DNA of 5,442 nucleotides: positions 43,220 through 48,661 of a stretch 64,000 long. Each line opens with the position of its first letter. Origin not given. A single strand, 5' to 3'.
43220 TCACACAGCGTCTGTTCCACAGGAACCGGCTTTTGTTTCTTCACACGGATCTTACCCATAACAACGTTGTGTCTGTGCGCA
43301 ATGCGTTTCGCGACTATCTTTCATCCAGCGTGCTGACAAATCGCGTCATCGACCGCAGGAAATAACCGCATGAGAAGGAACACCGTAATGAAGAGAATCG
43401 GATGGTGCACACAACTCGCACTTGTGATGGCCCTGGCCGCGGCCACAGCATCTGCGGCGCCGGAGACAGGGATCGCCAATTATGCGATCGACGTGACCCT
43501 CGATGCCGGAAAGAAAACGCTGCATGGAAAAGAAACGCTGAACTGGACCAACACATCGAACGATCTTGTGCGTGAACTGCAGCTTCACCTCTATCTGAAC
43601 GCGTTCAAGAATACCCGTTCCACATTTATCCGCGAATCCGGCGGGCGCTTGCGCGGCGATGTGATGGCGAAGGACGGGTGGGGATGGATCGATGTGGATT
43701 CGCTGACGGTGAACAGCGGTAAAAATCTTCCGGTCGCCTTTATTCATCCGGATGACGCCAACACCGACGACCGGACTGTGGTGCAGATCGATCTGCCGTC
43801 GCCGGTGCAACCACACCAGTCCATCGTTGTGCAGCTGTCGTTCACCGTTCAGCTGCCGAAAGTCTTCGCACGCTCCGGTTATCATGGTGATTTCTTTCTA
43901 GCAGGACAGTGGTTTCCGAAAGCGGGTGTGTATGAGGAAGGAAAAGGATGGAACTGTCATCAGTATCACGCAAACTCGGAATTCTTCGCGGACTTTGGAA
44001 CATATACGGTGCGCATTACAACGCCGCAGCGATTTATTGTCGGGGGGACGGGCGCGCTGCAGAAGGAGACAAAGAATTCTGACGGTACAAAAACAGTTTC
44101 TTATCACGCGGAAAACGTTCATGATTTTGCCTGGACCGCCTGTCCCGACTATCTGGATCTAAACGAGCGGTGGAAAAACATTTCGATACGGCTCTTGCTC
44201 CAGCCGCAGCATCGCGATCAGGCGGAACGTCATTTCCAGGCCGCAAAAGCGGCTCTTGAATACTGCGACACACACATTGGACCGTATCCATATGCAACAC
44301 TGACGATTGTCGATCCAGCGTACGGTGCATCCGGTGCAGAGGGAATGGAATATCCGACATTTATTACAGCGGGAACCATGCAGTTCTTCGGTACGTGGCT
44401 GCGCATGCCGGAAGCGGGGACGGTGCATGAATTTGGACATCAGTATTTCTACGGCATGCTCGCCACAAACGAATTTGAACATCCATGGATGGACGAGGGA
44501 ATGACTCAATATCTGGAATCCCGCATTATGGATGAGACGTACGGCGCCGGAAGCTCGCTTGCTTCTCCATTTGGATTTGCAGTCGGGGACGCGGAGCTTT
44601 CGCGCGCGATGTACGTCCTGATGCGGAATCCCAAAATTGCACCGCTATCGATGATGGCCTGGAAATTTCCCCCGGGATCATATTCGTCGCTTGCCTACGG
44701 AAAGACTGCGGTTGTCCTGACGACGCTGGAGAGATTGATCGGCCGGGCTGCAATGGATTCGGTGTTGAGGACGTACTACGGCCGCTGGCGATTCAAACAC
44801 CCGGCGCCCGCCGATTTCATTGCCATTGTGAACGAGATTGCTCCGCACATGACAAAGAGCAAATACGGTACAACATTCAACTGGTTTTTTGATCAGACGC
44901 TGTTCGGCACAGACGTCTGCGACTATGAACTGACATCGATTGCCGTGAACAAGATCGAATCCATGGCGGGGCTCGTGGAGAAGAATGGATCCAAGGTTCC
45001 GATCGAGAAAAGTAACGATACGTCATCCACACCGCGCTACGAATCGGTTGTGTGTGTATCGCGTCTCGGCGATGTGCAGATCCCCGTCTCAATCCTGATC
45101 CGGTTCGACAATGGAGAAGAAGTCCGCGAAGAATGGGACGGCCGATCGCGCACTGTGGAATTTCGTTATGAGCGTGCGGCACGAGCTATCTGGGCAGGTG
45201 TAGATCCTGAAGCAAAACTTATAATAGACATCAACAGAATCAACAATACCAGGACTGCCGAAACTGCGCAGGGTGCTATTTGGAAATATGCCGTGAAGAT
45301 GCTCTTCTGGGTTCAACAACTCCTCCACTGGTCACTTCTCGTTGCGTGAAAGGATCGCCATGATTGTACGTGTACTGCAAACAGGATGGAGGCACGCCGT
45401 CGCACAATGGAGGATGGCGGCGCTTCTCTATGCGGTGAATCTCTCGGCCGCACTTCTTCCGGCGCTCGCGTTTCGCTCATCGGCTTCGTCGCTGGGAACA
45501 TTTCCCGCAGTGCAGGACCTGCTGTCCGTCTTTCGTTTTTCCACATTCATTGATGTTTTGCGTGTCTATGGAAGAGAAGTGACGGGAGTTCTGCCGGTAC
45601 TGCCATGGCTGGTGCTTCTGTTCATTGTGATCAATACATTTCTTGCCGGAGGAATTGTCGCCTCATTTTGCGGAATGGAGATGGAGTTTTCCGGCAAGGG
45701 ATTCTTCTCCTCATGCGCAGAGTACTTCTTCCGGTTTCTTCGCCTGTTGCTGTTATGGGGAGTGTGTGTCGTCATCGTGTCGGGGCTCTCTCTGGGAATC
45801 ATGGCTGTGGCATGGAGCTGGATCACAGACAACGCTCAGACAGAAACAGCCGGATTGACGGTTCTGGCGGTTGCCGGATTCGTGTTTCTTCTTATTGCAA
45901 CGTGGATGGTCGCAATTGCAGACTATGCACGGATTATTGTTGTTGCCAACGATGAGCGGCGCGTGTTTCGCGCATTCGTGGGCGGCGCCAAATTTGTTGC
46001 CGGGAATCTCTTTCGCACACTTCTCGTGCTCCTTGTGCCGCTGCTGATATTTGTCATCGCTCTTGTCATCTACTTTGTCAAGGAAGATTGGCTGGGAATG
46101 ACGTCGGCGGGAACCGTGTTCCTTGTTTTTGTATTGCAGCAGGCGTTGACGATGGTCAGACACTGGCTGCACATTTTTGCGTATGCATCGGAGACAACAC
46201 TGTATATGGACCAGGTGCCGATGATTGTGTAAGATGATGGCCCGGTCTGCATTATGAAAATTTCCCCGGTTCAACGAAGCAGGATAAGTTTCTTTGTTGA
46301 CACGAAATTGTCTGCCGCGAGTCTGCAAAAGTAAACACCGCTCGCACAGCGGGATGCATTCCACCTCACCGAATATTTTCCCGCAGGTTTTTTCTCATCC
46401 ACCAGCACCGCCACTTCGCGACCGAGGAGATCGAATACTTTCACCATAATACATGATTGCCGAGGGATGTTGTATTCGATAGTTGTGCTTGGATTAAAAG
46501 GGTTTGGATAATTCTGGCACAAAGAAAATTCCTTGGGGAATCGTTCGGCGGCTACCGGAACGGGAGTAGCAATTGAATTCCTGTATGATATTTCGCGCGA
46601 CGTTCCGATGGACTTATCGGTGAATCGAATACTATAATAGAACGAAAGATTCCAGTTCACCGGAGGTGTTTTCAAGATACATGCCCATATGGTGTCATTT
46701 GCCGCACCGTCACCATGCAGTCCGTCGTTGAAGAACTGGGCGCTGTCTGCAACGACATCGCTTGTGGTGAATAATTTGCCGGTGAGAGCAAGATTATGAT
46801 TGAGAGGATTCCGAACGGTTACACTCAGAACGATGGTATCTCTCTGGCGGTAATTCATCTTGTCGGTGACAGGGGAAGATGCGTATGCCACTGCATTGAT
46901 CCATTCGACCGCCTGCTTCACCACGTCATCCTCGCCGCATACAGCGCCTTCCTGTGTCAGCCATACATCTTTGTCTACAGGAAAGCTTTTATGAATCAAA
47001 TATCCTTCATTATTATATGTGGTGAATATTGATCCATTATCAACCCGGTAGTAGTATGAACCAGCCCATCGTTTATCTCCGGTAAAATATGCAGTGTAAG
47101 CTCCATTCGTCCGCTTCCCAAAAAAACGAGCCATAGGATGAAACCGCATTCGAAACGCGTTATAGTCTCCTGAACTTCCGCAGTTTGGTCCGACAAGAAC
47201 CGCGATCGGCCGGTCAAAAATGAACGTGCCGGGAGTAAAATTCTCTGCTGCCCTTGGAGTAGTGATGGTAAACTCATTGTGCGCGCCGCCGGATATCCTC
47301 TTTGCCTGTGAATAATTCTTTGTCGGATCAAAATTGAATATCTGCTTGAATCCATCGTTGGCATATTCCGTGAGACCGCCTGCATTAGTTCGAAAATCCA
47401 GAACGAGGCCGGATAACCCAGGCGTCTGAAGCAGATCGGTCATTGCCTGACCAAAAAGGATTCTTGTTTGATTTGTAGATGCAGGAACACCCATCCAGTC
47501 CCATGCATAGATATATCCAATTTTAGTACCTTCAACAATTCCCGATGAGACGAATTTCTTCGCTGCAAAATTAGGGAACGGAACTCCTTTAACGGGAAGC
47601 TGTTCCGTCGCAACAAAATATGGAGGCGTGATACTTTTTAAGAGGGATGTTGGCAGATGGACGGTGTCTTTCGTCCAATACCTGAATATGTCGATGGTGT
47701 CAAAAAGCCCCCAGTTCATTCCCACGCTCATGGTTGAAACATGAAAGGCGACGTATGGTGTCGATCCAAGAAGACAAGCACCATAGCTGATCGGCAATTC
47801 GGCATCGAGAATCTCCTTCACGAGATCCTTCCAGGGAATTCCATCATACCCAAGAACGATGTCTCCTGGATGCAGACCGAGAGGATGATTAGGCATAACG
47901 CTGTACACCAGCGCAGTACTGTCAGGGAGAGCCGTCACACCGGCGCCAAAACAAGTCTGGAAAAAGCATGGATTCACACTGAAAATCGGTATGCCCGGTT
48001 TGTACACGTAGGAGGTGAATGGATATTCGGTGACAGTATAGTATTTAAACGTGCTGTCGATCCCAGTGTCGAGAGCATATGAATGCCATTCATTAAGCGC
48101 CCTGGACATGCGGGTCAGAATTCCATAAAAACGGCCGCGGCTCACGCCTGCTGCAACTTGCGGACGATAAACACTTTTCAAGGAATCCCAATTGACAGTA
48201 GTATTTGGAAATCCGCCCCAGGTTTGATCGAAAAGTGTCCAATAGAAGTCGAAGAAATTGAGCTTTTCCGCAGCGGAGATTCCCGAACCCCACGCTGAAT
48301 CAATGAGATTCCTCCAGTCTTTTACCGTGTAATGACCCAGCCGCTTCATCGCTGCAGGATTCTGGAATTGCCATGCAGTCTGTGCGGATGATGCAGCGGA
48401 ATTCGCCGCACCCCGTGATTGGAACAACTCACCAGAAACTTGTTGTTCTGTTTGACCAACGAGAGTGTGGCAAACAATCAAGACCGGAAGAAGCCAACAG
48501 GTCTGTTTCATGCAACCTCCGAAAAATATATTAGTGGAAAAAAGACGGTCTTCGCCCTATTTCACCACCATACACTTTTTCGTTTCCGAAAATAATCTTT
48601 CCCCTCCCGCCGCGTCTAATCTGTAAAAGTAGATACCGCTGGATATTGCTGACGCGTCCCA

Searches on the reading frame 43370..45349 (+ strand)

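Call 57: search_protein_families(library=pfam, max_evalue=0.001, proteins=[window:43370-45349:+])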
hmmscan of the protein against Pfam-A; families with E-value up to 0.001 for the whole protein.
window:43370-45349:+ (659 aa): 1 family
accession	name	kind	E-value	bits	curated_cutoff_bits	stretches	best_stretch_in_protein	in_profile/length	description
PF01433.26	Peptidase_M1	-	8e-12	45.7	27.7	1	325-489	38-205/218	Peptidase family M1 domain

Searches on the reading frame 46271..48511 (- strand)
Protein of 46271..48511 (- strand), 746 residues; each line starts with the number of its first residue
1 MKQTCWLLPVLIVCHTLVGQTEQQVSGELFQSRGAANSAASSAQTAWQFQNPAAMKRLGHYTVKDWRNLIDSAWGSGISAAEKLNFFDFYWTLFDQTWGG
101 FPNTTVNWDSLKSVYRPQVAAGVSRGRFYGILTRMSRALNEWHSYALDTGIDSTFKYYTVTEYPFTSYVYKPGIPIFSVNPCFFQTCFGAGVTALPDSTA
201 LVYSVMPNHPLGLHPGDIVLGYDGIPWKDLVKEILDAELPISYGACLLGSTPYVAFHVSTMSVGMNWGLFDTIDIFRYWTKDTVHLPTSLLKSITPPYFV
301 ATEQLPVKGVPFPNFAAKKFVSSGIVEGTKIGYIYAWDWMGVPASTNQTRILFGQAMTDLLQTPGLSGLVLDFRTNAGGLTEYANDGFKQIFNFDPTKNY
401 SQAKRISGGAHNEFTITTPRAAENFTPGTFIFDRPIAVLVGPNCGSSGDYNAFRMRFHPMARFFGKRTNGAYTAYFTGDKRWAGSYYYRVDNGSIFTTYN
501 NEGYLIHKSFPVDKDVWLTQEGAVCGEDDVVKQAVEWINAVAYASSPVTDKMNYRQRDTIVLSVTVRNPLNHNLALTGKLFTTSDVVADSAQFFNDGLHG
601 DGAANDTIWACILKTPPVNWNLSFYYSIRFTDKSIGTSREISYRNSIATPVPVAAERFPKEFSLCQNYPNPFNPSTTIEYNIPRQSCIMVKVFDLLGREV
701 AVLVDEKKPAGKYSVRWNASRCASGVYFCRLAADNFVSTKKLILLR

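Call 57: search_protein_families(library=pfam, max_evalue=0.001, proteins=[window:46271-48511:-])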
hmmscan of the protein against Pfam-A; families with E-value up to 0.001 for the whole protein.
window:46271-48511:- (746 aa): 2 families
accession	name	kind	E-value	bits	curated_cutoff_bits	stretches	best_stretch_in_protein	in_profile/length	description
PF03572.23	Peptidase_S41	-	1.5e-11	44.6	24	1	330-472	1-125/165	Peptidase family S41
PF18962.6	Por_Secre_tail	-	4e-10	40.3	27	1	668-743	2-74/75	Secretion system C-terminal sorting domain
